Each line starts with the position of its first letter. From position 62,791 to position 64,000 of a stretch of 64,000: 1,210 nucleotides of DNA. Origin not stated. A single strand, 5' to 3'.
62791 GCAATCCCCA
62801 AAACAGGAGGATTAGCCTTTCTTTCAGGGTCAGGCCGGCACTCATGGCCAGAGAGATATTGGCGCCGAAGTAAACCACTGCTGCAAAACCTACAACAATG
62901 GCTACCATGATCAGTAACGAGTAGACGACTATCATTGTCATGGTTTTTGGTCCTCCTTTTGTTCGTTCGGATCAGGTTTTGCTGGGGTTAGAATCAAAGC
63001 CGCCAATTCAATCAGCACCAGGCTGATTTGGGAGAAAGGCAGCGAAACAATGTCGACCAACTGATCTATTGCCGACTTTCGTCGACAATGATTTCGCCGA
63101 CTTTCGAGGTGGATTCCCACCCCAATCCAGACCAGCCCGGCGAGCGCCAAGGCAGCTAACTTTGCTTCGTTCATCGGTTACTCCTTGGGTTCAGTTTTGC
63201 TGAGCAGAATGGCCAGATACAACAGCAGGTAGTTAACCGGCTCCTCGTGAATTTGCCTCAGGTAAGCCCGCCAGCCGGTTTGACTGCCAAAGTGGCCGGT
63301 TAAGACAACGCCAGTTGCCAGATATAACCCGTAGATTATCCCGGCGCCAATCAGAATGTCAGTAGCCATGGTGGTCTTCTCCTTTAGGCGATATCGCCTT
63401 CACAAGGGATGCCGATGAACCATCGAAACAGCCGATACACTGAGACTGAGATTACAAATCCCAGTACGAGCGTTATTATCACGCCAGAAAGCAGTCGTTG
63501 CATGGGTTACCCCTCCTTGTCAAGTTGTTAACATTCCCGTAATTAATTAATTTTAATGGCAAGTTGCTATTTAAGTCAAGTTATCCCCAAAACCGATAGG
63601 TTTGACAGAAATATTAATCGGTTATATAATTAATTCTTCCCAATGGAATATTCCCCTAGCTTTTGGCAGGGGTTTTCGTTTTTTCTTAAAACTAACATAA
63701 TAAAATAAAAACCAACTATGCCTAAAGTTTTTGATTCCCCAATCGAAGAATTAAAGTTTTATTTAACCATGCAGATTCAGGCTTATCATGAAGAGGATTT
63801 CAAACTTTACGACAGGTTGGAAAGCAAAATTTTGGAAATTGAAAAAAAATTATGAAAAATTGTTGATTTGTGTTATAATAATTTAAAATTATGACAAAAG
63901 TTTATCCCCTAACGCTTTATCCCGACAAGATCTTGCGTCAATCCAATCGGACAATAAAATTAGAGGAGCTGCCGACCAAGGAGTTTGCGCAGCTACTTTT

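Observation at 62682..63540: GC-rich operon of four consecutive tiny membrane proteins (39, 63, 78 and 64 aa)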

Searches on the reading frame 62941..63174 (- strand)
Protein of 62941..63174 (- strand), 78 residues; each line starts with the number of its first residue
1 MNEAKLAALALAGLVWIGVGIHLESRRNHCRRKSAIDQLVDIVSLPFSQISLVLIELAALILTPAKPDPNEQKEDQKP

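Call 4: search_protein_families(library=pfam, proteins=[window:62941-63174:-], max_evalue=10)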
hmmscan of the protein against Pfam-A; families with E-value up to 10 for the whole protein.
seq(78 aa): 0 families

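Call 5: search_protein_families(library=ncbifam, proteins=[window:62941-63174:-], max_evalue=10)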
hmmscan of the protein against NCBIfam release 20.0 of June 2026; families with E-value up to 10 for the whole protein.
seq(78 aa): 1 family
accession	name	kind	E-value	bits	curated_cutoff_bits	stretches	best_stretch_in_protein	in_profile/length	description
NF047321.1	SCO7613_CTERM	domain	0.019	14.6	45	1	7-33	154-180/188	SCO7613 C-terminal domain-containing membrane protein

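Call 9: find_encoding_contigs(protein=window:62941-63174:-, flank=10000)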
Protein seq(78 aa) (78 aa): 2 contigs read that carry it; 2 places shown.
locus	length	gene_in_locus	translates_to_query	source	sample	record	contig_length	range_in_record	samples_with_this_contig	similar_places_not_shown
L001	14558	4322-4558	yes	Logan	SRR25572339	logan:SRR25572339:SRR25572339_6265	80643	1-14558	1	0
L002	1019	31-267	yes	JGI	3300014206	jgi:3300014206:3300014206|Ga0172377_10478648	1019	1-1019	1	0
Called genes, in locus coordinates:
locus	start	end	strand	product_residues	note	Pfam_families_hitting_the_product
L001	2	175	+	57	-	?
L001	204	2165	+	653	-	PF04932:Wzy_C, PF13875:DUF4202, PF01966:HD (weak)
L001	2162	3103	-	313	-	PF00551:Formyl_trans_N, PF02911:Formyl_trans_C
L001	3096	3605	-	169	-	PF01327:Pep_deformylase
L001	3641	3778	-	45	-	-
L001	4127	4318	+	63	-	-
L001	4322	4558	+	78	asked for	-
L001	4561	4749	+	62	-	-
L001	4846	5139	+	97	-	-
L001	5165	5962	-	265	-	PF02900:LigB, PF01875:Memo (weak)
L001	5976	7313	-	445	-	-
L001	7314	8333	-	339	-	PF04055:Radical_SAM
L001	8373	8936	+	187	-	PF10469:AKAP7_NLS (weak), PF02834:LigT_PEase (weak), PF13563:2_5_RNA_ligase2, PF02834:LigT_PEase (weak)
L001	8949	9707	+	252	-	PF03808:Glyco_tran_WecG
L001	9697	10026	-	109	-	-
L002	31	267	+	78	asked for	-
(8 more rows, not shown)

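Call 30: search_protein_representatives(protein=window:62941-63174:-)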
Query: 78 residues. Proteins with E-value up to 0.001 (for the whole library): 3; up to 1e-10: 1; up to 1e-30: 1. The best 3 are listed.
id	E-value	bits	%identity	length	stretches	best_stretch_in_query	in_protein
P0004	7.5e-43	159.6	100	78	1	1-78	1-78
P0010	1.9e-07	47.5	-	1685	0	-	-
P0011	1.3e-05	41.7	32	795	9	36-72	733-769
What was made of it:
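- Closest known: Bacterial small membrane proteins that bind and modulate larger membrane machines. Different: Here four are co-encoded in their own operon with no obvious partner gene, and none shares sequence with any described family (calls 4, 5, 30).
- Closest known: F/V-ATPase c-subunit. Different: It is not in an atp operon, and it is an orphan (call 30).
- No longer protein matches ORF3 in 1.84e9 representatives (call 30).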

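Call 46: search_protein_families(library=phrogs, proteins=[window:62941-63174:-], max_evalue=1)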
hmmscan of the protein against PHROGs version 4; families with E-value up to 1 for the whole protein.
seq(78 aa): 0 families

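Call 47: search_protein_families(library=padloc, proteins=[window:62941-63174:-], max_evalue=1)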
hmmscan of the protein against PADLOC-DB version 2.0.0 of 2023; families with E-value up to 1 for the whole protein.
seq(78 aa): 0 families

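Call 49: search_protein_families(library=pfam, proteins=[P0010, P0011], max_evalue=0.001)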
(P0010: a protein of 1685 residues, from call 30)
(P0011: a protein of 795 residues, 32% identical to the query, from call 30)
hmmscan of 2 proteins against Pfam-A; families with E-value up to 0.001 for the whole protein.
P0010 (1685 aa): 9 families
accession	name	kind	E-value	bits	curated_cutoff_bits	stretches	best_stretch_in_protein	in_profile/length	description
PF12796.13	Ank_2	-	1.8e-204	663.5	27.3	17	1020-1110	1-88/90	Ankyrin repeats (3 copies)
PF00023.36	Ank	-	3e-123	394.9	21.1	11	1015-1045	1-31/33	Ankyrin repeat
PF13637.12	Ank_4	-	5e-109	354.2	22.7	16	921-970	1-50/50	Ankyrin repeats (many copies)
PF13606.12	Ank_3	-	3.2e-87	275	22.3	0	1015-1043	1-29/30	Ankyrin repeat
PF13857.12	Ank_5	-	7.1e-76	249.7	27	11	1035-1086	1-53/56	Ankyrin repeats (many copies)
PF24521.3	Ank_KRIT1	-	6.1e-29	101.1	80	3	1250-1340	20-112/149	KRIT1 ankyrin-repeats domain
PF00622.36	SPRY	-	8.2e-11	42.5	26.3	1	1511-1605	13-107/121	SPRY domain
PF22356.1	MACPF_b-prism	-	3.1e-10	40.4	26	0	1291-1321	32-62/150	MACPF/perforin-like, beta-prism domain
PF23215.1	WD_LRWD1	-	0.00043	19.8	30.7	0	864-902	67-105/388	Leucine-rich repeat and WD repeat-containing protein 1, WD domain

P0011 (795 aa): 4 families
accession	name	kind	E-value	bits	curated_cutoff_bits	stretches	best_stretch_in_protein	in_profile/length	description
PF05345.18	He_PIG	-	3e-139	454.3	24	9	223-306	3-95/96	Putative Ig domain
PF24908.1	Ig_SIBA-E_2nd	-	2.5e-32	111.9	27.8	0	82-126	42-86/117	Integrin beta-like protein A-E, second Ig-like domain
PF07853.16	DUF1648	-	1.6e-06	28.1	28.7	0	720-734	27-41/49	Domain of unknown function (DUF1648)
PF17883.6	MBG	-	2.5e-06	28.3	23.3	0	632-692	16-70/97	MBG domain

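Call 60: find_related_loci(query=window:62941-63174:-, collection=viral_contigs, flank=4000)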
Query seq(78 aa) (78 aa) in viral_contigs; peptide patterns used: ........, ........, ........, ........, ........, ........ (x = any residue, [..] = any of these).
63 stretches matched a pattern, but none encodes a relative of the query by tblastn (E <= 1e-3).

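Call 69: predict_structure(protein=window:62941-63174:-)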
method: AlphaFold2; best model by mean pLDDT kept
length: 78 residues; sequences in the alignment: 1
mean_pLDDT: 59.4   pTM: 0.28
mean pLDDT of the five models: 59.4, 59.4, 59.2, 58.5, 58.4
residues with pLDDT >= 90: 0; 70-90: 8; 50-70: 65; < 50: 5
segments of 3 or more residues with pLDDT < 50: none
pLDDT, mean of each block of 10 residues (from residue 1): 66 71 53 53 55 66 57 53
secondary structure, 60 per line:
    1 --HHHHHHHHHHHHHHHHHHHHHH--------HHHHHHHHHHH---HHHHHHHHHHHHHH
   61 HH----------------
elements in order: H3-24 H33-43 H47-62

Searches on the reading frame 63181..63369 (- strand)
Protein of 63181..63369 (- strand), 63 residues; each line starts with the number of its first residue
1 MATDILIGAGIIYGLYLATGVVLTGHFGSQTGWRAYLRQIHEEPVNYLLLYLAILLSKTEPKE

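Call 4: search_protein_families(library=pfam, proteins=[window:63181-63369:-], max_evalue=10)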
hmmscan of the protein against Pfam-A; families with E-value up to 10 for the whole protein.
seq(63 aa): 1 family
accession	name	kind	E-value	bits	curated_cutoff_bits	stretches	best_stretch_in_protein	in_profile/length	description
PF15879.10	MWFE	-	0.23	12.2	27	1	5-24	4-23/55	NADH-ubiquinone oxidoreductase MWFE subunit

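Call 5: search_protein_families(library=ncbifam, proteins=[window:63181-63369:-], max_evalue=10)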
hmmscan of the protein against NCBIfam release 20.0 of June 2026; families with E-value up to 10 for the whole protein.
seq(63 aa): 0 families

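Call 36: find_homologous_proteins(query=A3, max_evalue=10)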
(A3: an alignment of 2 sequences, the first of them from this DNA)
Query A3 (2 sequences): no candidate shares three 5-residue words with the query. No homologue found.

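Call 37: find_related_loci(query=A3, collection=metagenome_contigs, flank=4000)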
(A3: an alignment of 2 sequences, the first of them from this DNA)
Query A3 (63 aa) in metagenome_contigs; peptide patterns used: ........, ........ (x = any residue, [..] = any of these).
132 stretches matched a pattern, but none encodes a relative of the query by tblastn (E <= 1e-3).

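Call 38: find_related_loci(query=A3, collection=viral_contigs, flank=4000)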
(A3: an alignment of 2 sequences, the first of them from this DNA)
Query A3 (63 aa) in viral_contigs; peptide patterns used: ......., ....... (x = any residue, [..] = any of these).
107 stretches matched a pattern, but none encodes a relative of the query by tblastn (E <= 1e-3).

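Call 46: search_protein_families(library=phrogs, proteins=[window:63181-63369:-], max_evalue=1)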
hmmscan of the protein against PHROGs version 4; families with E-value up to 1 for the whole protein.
seq(63 aa): 0 families

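Call 47: search_protein_families(library=padloc, proteins=[window:63181-63369:-], max_evalue=1)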
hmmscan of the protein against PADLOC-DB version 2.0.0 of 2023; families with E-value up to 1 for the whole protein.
seq(63 aa): 0 families

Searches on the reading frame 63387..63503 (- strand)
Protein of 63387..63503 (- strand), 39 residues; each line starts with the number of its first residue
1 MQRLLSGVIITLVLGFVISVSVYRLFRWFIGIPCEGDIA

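Call 4: search_protein_families(library=pfam, proteins=[window:63387-63503:-], max_evalue=10)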
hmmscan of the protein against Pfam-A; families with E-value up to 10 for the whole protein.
seq(39 aa): 1 family
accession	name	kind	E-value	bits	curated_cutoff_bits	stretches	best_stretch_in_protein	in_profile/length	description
PF07219.19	HemY_N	-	0.26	11.8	31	1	7-33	18-44/107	HemY protein N-terminus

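Call 5: search_protein_families(library=ncbifam, proteins=[window:63387-63503:-], max_evalue=10)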
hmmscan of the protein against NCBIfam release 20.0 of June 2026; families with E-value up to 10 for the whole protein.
seq(39 aa): 0 families

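Call 12: list_cluster_members(proteins=[window:63387-63503:-, window:63181-63369:-, window:62941-63174:-, window:62750-62941:-, window:62750-62935:-, window:62360-62650:-])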
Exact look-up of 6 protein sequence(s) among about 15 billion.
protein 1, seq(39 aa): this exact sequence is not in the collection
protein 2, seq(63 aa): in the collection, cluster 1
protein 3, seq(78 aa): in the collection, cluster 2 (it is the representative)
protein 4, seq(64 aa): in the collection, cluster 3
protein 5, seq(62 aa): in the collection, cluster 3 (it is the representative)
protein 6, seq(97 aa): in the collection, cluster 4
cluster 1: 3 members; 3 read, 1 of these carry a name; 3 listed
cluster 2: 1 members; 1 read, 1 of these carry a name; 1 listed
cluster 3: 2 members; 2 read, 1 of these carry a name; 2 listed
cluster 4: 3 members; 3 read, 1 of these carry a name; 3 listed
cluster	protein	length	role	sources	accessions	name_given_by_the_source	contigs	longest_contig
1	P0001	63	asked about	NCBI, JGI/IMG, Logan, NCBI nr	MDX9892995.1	MAG: hypothetical protein RB292_01085 [Patescibacteria group bacterium] | hypothetical protein | hypothetical protein [Patescibacteria group bacterium]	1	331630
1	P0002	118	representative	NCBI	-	-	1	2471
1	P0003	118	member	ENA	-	-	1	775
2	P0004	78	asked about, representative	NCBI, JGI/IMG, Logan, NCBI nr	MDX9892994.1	MAG: hypothetical protein RB292_01080 [Patescibacteria group bacterium] | hypothetical protein | hypothetical protein [Patescibacteria group bacterium]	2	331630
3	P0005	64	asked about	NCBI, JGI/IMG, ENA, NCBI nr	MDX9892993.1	MAG: hypothetical protein RB292_01075 [Patescibacteria group bacterium] | hypothetical protein | hypothetical protein [Patescibacteria group bacterium]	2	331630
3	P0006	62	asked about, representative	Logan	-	-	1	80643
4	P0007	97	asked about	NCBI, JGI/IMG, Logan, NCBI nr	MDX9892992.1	MAG: hypothetical protein RB292_01070 [Patescibacteria group bacterium] | hypothetical protein | hypothetical protein [Patescibacteria group bacterium]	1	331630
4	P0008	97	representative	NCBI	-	-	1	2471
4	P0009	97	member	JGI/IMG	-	-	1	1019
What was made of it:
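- Tried and rejected: This was treated as a tool limitation (calls 12, 36).
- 63384..63503 (-): ORF1, 39 aa, one TM helix (about residues 4-23), conserved Cys34. SD AAGGAGG at 63518-63512. It is not in the public protein collection (call 12).
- Closest known: Bacterial small membrane proteins that bind and modulate larger membrane machines. Same: Size (39-78 aa), one or two TM helices, no enzymatic domain, often missed by annotation, as ORF1 was here (call 12).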

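Call 14: find_encoding_contigs(protein=P0002, flank=10000)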
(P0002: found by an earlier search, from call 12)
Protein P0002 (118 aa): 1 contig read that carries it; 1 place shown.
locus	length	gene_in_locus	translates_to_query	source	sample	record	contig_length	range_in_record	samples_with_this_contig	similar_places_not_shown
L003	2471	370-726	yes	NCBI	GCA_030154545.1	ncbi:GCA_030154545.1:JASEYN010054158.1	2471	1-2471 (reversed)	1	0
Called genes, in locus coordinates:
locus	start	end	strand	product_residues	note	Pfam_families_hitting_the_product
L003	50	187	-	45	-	-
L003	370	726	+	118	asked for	-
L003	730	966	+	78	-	-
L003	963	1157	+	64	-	-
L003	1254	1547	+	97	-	-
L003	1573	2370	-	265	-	PF02900:LigB, PF01875:Memo (weak)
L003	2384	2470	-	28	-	?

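Call 15: find_encoding_contigs(protein=P0003, flank=10000)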
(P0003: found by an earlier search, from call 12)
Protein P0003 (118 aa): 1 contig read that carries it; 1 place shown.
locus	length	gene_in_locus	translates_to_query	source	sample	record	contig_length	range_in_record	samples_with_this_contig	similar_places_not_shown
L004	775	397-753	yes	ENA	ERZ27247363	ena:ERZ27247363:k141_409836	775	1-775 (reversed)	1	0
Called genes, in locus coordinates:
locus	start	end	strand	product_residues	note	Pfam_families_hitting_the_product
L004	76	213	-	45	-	-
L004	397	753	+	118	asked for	-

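Call 46: search_protein_families(library=phrogs, proteins=[window:63387-63503:-], max_evalue=1)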
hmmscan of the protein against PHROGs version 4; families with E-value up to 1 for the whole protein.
seq(39 aa): 0 families

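Call 47: search_protein_families(library=padloc, proteins=[window:63387-63503:-], max_evalue=1)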
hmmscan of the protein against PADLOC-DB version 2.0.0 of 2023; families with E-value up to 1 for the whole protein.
seq(39 aa): 0 families

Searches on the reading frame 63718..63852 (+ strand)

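Call 46: search_protein_families(library=phrogs, proteins=[window:63718-63852:+], max_evalue=1)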
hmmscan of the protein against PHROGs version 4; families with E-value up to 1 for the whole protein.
seq(45 aa): 2 families
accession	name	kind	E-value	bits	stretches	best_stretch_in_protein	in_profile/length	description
phrog_15975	-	unknown function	0.16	12.9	1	24-45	3-24/49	-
phrog_35489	-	unknown function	0.18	13.4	1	4-42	59-95/98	-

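Call 47: search_protein_families(library=padloc, proteins=[window:63718-63852:+], max_evalue=1)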
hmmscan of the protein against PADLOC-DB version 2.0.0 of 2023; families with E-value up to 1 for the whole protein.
seq(45 aa): 0 families
